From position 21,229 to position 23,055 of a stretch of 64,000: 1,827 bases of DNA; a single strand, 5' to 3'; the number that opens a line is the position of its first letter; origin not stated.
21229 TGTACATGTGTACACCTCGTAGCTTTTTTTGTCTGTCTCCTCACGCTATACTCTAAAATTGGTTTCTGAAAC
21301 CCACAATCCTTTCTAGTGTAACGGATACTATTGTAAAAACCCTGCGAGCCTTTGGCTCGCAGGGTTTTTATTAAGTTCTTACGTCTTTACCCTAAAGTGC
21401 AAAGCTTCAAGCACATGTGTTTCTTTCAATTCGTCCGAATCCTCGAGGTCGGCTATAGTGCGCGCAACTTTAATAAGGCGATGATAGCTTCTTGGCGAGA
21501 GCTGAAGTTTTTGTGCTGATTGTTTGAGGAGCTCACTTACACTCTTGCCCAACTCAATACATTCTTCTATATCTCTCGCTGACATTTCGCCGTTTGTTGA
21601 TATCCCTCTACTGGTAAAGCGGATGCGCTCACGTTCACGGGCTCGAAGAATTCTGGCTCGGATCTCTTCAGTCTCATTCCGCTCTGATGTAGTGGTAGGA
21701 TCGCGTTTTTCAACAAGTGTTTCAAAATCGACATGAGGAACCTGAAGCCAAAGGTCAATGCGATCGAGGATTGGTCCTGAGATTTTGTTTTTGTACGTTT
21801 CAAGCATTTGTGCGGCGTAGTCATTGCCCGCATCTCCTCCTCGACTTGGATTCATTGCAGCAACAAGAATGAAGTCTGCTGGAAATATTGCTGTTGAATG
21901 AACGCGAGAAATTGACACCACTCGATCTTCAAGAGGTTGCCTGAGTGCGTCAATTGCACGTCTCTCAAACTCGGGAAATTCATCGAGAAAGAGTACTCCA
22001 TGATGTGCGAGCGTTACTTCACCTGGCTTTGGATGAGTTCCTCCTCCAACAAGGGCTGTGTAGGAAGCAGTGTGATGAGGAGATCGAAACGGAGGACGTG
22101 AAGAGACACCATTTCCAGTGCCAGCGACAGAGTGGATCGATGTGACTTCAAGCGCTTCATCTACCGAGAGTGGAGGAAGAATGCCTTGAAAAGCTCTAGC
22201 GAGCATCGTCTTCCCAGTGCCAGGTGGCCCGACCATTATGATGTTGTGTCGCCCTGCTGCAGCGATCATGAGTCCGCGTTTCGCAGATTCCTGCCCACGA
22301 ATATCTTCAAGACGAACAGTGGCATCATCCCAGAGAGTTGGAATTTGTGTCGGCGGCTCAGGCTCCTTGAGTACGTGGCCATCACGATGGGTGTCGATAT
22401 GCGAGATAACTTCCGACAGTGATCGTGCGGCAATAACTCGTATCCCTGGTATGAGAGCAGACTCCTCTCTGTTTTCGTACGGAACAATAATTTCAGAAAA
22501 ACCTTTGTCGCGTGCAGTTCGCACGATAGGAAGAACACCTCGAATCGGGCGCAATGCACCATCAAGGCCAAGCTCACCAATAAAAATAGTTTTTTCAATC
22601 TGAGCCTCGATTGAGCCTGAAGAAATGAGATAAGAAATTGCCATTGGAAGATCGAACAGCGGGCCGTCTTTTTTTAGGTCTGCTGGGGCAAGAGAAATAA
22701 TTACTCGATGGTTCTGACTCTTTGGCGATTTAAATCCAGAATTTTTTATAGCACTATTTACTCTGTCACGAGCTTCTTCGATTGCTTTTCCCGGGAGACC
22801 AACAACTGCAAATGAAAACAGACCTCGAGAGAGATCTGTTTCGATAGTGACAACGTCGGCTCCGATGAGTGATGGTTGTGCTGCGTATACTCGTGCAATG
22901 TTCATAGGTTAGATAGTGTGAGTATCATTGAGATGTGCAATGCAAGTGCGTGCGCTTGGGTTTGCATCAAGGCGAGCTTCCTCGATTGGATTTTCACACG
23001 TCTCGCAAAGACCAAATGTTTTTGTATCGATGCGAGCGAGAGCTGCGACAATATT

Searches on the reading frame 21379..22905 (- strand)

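Call 17: search_protein_families(library=pfam, proteins=[window:21379-22905:-], max_evalue=0.001)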
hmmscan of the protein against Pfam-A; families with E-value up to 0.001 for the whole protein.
window:21379-22905:- (508 aa): 8 families
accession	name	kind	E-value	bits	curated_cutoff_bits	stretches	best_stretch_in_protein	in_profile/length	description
PF01078.27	Mg_chelatase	-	5.1e-81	271.4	20.3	1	199-395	2-205/207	Magnesium chelatase, subunit ChlI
PF13541.12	ChlI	-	9.3e-41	139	27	1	21-145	1-121/121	Subunit ChlI of Mg-chelatase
PF13335.12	Mg_chelatase_C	-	1.4e-26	93.3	26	1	411-505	3-94/94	Magnesium chelatase, subunit ChlI C-terminal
PF00493.29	MCM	-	1.3e-10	41.2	23.3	1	293-388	113-203/224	MCM P-loop domain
PF07728.20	AAA_5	-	4e-10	40.3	22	1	294-357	57-127/139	AAA domain (dynein-related subfamily)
PF05362.19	Lon_C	-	1.3e-07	31.8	21.1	1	14-158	38-190/205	Lon protease (S16) C-terminal proteolytic domain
PF00158.32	Sigma54_activat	-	2.8e-06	27.5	20.2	1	215-352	18-142/168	Sigma-54 interaction domain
PF00004.35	AAA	-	0.00021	22.2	21.2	0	222-242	1-21/131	ATPase family associated with various cellular activities (AAA)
